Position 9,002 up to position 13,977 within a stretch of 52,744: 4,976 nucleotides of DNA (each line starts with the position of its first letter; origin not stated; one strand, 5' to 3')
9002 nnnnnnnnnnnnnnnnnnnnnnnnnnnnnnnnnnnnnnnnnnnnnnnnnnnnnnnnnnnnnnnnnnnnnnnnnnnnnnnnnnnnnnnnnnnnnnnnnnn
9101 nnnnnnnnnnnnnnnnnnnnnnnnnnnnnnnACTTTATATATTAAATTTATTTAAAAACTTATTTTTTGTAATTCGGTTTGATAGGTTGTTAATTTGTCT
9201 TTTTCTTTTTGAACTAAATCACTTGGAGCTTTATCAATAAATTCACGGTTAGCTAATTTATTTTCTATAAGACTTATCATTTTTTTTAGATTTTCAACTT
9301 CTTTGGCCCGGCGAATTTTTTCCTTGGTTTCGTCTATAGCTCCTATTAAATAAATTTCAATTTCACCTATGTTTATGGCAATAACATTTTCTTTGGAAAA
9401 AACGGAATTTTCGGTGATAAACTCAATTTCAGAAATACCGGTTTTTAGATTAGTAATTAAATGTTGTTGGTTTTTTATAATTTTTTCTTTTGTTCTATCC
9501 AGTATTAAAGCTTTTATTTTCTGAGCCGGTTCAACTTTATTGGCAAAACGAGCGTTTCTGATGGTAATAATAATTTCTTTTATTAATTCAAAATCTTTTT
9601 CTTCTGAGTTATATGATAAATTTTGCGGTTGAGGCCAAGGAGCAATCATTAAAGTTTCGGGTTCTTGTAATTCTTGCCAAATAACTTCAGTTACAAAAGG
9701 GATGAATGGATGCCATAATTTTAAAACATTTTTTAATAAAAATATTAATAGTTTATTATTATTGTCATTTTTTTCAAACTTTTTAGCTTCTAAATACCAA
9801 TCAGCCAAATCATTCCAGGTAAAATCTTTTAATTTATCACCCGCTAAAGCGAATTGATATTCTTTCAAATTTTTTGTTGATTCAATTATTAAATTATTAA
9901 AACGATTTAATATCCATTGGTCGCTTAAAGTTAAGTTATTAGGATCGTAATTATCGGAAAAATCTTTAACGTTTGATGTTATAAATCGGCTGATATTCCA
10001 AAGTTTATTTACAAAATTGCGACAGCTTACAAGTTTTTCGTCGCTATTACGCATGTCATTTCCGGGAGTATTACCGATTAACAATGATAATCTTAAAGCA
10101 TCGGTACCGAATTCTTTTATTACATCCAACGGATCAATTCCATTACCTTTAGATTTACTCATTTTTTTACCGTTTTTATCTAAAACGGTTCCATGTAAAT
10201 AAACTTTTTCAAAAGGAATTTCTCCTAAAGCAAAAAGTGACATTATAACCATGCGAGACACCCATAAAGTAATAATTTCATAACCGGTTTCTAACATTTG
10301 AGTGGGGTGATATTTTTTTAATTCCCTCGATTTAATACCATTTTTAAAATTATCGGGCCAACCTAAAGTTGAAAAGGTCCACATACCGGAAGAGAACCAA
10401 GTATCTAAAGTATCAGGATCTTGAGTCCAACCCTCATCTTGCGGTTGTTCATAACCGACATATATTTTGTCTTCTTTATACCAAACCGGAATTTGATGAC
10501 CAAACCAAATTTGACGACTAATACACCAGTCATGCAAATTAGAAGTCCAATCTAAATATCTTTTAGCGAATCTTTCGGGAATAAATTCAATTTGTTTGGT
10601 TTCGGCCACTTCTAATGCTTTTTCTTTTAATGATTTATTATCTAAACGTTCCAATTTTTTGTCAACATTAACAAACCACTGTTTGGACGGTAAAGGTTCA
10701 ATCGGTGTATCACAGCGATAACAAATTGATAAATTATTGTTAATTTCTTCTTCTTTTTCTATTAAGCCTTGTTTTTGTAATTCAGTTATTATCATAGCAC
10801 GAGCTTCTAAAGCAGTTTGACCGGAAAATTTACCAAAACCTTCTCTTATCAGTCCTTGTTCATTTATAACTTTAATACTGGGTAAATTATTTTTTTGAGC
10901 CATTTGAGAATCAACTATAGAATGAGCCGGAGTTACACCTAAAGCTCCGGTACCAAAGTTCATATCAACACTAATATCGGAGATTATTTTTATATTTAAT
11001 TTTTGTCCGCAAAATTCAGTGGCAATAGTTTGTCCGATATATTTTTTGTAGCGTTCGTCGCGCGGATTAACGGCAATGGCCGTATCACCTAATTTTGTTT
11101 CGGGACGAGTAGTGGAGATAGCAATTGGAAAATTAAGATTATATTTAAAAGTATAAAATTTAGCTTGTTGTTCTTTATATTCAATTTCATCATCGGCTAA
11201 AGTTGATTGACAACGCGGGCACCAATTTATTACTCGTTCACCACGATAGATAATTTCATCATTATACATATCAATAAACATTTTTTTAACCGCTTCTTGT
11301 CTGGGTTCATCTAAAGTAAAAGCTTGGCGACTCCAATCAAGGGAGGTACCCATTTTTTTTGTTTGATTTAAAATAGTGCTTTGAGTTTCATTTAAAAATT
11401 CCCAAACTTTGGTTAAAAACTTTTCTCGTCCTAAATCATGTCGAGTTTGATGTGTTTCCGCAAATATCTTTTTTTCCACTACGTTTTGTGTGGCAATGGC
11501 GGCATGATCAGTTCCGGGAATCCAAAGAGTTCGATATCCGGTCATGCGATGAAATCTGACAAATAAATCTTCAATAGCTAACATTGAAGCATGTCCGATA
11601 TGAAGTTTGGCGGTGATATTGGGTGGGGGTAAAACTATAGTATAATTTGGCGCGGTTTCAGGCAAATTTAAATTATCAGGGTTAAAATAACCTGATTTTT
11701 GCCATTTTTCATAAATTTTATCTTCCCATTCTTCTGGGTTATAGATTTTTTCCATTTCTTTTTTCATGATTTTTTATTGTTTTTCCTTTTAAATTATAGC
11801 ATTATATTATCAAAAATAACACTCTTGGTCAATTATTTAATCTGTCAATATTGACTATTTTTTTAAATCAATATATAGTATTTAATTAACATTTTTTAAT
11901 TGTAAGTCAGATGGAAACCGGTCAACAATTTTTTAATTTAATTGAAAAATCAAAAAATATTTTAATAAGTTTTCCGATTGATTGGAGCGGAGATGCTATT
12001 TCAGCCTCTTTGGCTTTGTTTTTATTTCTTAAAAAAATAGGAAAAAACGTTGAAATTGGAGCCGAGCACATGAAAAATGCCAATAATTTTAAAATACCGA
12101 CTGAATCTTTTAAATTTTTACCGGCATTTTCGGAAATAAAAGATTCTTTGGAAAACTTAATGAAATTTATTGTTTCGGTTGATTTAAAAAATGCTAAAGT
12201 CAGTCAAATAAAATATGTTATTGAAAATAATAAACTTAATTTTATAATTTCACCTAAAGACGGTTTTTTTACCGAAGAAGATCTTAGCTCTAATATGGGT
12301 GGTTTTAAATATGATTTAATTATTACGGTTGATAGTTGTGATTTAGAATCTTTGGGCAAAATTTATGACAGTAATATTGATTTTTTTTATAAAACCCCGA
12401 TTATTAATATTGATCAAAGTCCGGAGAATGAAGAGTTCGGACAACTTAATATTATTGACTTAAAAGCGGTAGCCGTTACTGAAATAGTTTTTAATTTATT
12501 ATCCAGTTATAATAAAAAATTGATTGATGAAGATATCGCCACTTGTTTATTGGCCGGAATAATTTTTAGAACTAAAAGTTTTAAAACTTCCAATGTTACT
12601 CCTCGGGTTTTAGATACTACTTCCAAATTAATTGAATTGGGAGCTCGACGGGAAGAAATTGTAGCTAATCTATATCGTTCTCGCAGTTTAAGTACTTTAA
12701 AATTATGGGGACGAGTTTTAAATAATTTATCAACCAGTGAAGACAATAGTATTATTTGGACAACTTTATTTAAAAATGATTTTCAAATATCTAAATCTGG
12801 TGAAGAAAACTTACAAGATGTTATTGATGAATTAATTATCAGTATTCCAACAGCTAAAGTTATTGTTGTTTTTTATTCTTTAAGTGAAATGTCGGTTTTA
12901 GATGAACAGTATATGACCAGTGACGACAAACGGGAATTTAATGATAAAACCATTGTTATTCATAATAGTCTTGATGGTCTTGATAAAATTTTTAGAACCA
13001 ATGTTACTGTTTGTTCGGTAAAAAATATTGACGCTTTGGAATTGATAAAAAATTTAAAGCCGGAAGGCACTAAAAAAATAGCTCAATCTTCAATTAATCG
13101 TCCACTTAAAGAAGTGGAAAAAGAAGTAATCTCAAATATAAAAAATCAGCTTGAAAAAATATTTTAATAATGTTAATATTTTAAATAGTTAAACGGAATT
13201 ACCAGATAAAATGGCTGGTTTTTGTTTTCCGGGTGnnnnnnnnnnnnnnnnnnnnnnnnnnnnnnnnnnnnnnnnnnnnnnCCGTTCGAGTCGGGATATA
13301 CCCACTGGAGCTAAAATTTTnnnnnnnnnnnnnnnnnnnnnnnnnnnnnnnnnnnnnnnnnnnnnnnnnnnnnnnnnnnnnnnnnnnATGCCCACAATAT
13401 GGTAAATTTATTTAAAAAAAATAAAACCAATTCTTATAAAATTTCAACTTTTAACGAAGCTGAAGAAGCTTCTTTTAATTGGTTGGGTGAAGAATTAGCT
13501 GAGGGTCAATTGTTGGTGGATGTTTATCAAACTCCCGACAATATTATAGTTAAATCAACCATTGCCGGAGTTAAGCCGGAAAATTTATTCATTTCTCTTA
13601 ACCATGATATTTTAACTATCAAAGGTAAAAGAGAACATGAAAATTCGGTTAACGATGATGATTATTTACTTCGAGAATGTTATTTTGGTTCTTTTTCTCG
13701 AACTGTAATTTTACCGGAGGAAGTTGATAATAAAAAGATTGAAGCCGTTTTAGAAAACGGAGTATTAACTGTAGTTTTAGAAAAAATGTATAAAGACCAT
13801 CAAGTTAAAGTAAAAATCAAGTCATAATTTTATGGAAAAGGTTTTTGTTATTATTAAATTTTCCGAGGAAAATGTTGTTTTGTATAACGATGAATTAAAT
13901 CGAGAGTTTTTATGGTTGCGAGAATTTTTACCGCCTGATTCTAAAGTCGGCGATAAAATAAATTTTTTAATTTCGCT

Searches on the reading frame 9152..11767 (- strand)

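Call 28: search_protein_families(library=pfam, max_evalue=0.00001, proteins=[window:9152-11767:-])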
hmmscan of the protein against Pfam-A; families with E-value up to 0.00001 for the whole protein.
window:9152-11767:- (871 aa): 4 families
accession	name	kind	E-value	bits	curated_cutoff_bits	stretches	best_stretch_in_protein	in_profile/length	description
PF00133.28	tRNA-synt_1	-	8.9e-124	413.8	22.7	2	17-434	1-251/414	tRNA synthetases class I (I, L, M and V)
PF08264.19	Anticodon_1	-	1.6e-35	122.6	25.1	1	616-754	1-147/148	Anticodon-binding domain of tRNA ligase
PF09334.17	tRNA-synt_1g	-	2.1e-21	76.6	20.1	2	49-197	8-137/391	tRNA synthetases class I (M)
PF10458.14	Val_tRNA-synt_C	-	2e-09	38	25.9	1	815-869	4-58/66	Valyl tRNA synthetase tRNA binding arm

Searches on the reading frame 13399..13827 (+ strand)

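Call 29: search_protein_families(library=pfam, max_evalue=0.00001, proteins=[window:13399-13827:+])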
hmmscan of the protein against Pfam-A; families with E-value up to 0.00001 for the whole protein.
window:13399-13827:+ (142 aa): 1 family
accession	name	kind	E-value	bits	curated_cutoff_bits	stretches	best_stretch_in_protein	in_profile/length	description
PF00011.27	HSP20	-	2.9e-19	69.5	20.8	1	43-138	3-96/102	Hsp20/alpha crystallin family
